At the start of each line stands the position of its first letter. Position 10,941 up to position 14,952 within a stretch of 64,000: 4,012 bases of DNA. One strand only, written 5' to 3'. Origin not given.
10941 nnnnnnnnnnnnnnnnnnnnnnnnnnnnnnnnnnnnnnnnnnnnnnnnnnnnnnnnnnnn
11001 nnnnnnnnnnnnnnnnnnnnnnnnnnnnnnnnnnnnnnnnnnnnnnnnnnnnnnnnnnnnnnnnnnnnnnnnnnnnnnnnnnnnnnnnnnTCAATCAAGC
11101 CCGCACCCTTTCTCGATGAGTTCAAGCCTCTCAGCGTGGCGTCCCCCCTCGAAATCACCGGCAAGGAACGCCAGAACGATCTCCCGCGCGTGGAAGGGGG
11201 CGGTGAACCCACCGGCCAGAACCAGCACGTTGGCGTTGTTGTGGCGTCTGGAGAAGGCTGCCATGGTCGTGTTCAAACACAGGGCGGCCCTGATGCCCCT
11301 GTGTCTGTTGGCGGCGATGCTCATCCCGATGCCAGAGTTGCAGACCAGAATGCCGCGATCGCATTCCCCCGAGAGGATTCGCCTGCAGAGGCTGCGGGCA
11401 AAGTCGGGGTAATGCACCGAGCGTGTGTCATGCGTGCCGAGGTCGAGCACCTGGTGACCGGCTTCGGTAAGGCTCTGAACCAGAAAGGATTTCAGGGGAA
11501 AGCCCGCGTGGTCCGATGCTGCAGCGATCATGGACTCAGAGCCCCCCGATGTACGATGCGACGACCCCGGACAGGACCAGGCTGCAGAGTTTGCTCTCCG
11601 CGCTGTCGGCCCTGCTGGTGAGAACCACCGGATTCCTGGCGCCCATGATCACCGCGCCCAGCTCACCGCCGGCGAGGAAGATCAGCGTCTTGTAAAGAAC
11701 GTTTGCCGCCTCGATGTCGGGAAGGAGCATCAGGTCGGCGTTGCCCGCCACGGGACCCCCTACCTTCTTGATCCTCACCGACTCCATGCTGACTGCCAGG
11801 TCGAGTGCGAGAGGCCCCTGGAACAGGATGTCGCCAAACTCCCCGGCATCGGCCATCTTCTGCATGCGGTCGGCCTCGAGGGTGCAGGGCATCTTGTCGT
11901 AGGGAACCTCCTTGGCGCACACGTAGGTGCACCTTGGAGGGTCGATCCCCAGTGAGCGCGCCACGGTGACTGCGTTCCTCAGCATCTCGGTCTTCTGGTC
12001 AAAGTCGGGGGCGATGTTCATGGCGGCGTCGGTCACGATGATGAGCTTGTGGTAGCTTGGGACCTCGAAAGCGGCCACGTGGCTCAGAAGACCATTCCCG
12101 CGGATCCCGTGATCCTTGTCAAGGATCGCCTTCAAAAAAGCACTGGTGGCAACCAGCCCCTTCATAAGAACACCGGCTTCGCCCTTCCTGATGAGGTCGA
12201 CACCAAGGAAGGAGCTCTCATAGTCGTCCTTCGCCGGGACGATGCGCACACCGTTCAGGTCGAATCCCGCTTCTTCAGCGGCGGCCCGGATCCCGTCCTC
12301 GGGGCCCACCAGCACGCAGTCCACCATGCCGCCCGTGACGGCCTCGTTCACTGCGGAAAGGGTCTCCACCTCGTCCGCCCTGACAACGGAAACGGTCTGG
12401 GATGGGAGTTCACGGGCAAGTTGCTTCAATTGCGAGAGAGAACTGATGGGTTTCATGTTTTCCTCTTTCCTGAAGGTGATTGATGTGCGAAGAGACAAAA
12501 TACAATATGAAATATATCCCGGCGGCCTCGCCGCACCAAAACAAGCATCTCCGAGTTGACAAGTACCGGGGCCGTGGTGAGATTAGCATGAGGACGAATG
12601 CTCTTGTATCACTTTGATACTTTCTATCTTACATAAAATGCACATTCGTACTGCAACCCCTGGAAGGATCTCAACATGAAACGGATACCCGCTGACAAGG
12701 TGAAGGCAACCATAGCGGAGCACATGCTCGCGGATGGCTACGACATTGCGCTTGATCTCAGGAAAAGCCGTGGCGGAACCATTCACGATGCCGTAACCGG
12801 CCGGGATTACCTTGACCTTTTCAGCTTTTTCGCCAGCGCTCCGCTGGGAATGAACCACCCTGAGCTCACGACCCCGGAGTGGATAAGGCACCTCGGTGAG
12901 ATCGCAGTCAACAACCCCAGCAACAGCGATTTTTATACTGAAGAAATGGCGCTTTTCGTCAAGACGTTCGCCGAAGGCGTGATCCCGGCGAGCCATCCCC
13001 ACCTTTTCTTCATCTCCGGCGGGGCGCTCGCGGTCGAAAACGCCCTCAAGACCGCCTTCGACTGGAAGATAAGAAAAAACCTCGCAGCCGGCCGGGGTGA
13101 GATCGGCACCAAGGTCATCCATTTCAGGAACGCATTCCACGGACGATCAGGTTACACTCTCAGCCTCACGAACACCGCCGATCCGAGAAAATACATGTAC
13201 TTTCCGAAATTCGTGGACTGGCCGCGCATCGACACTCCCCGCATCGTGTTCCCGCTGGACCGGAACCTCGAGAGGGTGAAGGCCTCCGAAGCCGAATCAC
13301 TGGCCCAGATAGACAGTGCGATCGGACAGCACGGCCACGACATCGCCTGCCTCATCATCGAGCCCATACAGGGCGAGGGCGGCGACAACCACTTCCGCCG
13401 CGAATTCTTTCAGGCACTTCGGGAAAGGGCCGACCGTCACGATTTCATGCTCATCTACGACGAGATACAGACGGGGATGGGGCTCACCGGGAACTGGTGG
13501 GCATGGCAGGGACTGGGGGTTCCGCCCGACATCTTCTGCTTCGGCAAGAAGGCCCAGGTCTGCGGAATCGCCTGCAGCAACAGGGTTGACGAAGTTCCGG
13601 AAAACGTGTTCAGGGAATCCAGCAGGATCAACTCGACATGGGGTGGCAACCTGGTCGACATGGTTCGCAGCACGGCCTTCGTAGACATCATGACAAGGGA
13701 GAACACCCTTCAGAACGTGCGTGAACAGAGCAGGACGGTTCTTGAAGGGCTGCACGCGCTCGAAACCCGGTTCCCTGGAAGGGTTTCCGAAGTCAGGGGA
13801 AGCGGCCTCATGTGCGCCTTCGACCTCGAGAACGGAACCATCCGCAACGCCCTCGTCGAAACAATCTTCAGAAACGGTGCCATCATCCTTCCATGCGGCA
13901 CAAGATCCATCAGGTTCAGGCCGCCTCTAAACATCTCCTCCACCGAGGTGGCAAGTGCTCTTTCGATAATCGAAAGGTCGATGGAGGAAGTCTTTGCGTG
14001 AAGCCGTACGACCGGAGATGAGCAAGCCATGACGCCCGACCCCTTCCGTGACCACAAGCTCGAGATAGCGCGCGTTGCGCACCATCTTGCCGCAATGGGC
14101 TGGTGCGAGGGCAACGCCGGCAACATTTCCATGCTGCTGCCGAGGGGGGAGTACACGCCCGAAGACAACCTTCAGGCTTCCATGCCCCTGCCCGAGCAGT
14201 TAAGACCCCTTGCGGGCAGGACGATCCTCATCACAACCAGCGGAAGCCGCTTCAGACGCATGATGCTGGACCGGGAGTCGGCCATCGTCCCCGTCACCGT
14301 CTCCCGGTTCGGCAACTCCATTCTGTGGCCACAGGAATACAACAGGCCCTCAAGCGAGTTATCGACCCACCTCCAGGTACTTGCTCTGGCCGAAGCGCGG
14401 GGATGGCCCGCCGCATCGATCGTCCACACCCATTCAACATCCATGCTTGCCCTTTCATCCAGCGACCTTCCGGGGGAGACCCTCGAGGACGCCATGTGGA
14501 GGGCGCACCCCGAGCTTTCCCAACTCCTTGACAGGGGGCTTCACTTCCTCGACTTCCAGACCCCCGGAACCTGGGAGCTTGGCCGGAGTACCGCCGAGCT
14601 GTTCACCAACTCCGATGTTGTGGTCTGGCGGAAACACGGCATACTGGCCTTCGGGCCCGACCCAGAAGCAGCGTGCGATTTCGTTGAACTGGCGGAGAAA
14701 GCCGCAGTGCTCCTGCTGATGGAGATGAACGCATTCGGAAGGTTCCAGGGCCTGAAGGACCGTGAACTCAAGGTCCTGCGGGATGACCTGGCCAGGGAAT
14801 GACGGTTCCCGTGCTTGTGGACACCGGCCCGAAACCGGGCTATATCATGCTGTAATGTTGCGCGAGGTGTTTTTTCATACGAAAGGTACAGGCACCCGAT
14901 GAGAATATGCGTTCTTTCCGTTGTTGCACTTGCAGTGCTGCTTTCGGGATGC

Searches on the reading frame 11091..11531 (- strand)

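Call 28: search_protein_families(library=pfam, proteins=[window:11091-11531:-], max_evalue=0.01)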
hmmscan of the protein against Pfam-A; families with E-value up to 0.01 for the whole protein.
window:11091-11531:- (146 aa): 1 family
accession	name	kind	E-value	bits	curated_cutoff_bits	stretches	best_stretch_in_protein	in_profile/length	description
PF02502.23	LacAB_rpiB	-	2.6e-51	173.7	24.7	1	2-139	1-138/138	Ribose/Galactose Isomerase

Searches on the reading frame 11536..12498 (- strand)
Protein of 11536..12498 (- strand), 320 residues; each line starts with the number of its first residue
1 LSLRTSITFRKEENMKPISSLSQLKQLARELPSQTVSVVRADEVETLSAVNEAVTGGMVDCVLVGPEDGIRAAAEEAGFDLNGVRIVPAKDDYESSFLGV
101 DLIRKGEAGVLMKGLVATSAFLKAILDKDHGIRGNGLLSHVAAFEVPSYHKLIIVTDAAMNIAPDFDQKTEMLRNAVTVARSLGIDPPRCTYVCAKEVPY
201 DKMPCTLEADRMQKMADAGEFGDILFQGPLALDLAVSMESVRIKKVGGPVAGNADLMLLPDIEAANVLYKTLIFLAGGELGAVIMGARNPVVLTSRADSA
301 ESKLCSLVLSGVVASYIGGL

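Call 8: search_protein_families(library=pfam, proteins=[window:11536-12498:-])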
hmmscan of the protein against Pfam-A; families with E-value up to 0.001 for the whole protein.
window:11536-12498:- (320 aa): 1 family
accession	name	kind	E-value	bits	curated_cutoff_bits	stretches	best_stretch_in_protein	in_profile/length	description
PF01515.24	PTA_PTB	-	1.1e-39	137.2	24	1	96-306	105-314/319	Phosphate acetyl/butaryl transferase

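Call 9: search_protein_families(library=ncbifam, proteins=[window:11536-12498:-])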
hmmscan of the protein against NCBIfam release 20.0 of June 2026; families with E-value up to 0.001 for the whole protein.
window:11536-12498:- (320 aa): 10 families
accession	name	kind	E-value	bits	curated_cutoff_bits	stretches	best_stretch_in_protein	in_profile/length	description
NF004472.0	PRK05805.1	subfamily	1.2e-99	333.2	399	1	20-315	4-299/302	phosphate butyryltransferase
TIGR02706.1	P_butyryltrans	equivalog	1.5e-94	316.4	410.5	1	24-314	4-294/294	phosphate butyryltransferase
NF005837.0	PRK07742.1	equivalog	1.1e-88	297.4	409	1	21-311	3-294/299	phosphate butyryltransferase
NF006045.0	PRK08190.1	subfamily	1.7e-86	290.9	282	1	13-314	156-457/467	bifunctional enoyl-CoA hydratase/phosphate acetyltransferase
NF008852.0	PRK11890.1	subfamily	3.6e-79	266.1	413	1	21-314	10-303/315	phosphate acetyltransferase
TIGR02709.1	branched_ptb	equivalog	2.1e-44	152.1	475.15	1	94-308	55-266/271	branched-chain phosphotransacylase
NF007233.1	PRK09653.1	subfamily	8.7e-16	58.3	310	1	95-300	102-305/319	phosphotransacetylase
NF004167.0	PRK05632.1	equivalog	1.5e-13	50.2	418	2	151-295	541-684/708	phosphate acetyltransferase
TIGR00651.1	pta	equivalog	2.3e-10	40.4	311.2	1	95-301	89-294/304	phosphate acetyltransferase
NF009501.0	PRK12861.1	subfamily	7.1e-07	27.6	1178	1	97-297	544-744/764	NADP-dependent malic enzyme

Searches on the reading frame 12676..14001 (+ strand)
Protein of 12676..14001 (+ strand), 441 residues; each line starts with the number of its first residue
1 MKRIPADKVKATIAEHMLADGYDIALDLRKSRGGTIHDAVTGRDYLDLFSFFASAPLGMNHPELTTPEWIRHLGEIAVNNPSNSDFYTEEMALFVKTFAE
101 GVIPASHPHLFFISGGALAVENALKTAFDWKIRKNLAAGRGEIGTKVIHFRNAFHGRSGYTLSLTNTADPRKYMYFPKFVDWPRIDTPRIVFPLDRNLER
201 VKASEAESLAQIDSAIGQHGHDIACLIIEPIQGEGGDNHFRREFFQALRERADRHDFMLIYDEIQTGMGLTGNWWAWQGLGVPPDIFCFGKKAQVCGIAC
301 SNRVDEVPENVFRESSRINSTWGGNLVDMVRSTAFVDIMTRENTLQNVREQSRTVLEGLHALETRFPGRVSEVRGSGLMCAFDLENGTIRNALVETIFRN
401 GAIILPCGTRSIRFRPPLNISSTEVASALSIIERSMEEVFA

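Call 8: search_protein_families(library=pfam, proteins=[window:12676-14001:+])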
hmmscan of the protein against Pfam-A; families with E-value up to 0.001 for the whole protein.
window:12676-14001:+ (441 aa): 1 family
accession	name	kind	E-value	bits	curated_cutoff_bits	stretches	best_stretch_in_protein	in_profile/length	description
PF00202.27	Aminotran_3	-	9.5e-79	265.4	30.5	1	24-434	9-401/403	Aminotransferase class-III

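Call 43: search_protein_families(library=ncbifam, proteins=[window:12676-14001:+], max_evalue=0.001)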
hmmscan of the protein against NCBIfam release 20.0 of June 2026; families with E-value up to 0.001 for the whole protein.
window:12676-14001:+ (441 aa): 69 families (the best 25 are shown)
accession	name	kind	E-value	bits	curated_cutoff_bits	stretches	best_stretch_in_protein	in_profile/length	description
TIGR03251.1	LAT_fam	equivalog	5.9e-189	628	520.8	1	6-436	1-432/433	L-lysine 6-transaminase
TIGR00699.1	GABAtrns_euk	equivalog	1.5e-68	231.7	567.15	1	20-426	36-454/464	4-aminobutyrate--2-oxoglutarate transaminase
NF004426.0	PRK05769.1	equivalog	8.7e-60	202.7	552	1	5-438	13-439/441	acetyl ornithine aminotransferase family protein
TIGR00707.1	argD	subfamily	3.1e-56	190.8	410.05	1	24-435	9-379/381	acetylornithine/succinylornithine family transaminase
NF005993.0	PRK08117.1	subfamily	2.6e-55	187.8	574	1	13-439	16-430/433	aspartate aminotransferase family protein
NF002325.0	PRK01278.1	subfamily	9.2e-54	182.6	372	1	27-439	14-389/395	acetylornithine transaminase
NF002874.0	PRK03244.1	equivalog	2e-48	165.2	457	1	25-438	26-394/399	acetylornithine transaminase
NF006733.0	PRK09264.1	subfamily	2e-46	158.4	438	1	29-440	26-418/425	diaminobutyrate--2-oxoglutarate transaminase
NF003468.0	PRK05093.1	subfamily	8.4e-46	156.4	522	2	209-440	175-403/405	acetylornithine/succinyldiaminopimelate transaminase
TIGR00508.1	bioA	equivalog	8.7e-44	149.8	405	1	29-436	18-418/419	adenosylmethionine--8-amino-7-oxononanoate transaminase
NF008570.0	PRK11522.1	equivalog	2.2e-43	148.5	612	1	85-439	125-457/464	putrescine aminotransferase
TIGR03246.1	arg_catab_astC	subfamily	2.7e-42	145.2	609.95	2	211-439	168-396/397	acetylornithine/succinylornithine family transaminase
NF009047.0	PRK12381.1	subfamily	3.5e-42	144.6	630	2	212-439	173-400/406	bifunctional succinylornithine transaminase/acetylornithine transaminase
TIGR02407.1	ectoine_ectB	equivalog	9.7e-42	143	552.2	1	29-438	22-412/412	diaminobutyrate--2-oxoglutarate transaminase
NF002797.0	PRK02936.1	equivalog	1.2e-41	142.7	496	2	219-437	164-378/385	acetylornithine transaminase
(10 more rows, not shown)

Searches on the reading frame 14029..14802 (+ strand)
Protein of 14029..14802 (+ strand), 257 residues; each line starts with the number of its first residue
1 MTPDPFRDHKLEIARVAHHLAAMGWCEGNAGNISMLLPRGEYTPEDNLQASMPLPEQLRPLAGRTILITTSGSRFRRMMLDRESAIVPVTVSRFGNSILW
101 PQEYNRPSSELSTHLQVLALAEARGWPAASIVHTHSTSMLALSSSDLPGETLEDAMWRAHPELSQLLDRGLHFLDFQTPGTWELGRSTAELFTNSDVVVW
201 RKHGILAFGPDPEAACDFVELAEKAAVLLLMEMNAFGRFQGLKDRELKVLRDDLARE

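Call 8: search_protein_families(library=pfam, proteins=[window:14029-14802:+])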
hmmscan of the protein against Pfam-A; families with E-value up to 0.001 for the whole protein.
window:14029-14802:+ (257 aa): 1 family
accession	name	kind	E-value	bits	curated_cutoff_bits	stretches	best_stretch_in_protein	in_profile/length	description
PF00596.27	Aldolase_II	-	7.5e-27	94.8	22.2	1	12-228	2-181/183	Class II Aldolase and Adducin N-terminal domain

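Call 43: search_protein_families(library=ncbifam, proteins=[window:14029-14802:+], max_evalue=0.001)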
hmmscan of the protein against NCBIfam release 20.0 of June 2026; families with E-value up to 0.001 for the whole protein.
window:14029-14802:+ (257 aa): 11 families
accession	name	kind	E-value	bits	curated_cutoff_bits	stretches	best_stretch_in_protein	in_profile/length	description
NF002963.0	PRK03634.1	equivalog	6.2e-45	153.4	170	1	12-252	12-261/274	rhamnulose-1-phosphate aldolase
TIGR02624.1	rhamnu_1P_ald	equivalog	4.2e-31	108.2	400.95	1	13-251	13-258/270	rhamnulose-1-phosphate aldolase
NF043034.1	OxoTetrPhDc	equivalog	2.6e-09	37.2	250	1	105-235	68-191/205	3-oxo-tetronate 4-phosphate decarboxylase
NF006413.0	PRK08660.1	equivalog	1.7e-07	31.3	203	1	63-228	31-173/184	aldolase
TIGR03328.1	salvage_mtnB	equivalog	2.4e-07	30.5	137.05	1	14-144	2-97/194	methylthioribulose 1-phosphate dehydratase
NF040649.1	FucA_Meth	equivalog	3.9e-07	30.2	250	1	106-232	64-176/179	L-fuculose phosphate aldolase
NF006208.0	PRK08333.1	equivalog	7.7e-07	28.9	267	1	106-232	68-183/189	aldolase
NF053831.1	RU1PAldHalo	equivalog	4.2e-06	26.4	300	1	105-251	66-200/208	ribulose-1-phosphate aldolase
NF005123.0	PRK06557.1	subfamily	3.2e-05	23.7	251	1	66-244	46-206/223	L-ribulose-5-phosphate 4-epimerase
NF004527.0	PRK05874.1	equivalog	4.8e-05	23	308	1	65-228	39-185/218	L-fuculose-phosphate aldolase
NF005302.0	PRK06833.1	equivalog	0.00012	21.6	264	1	105-252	71-205/214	L-fuculose-phosphate aldolase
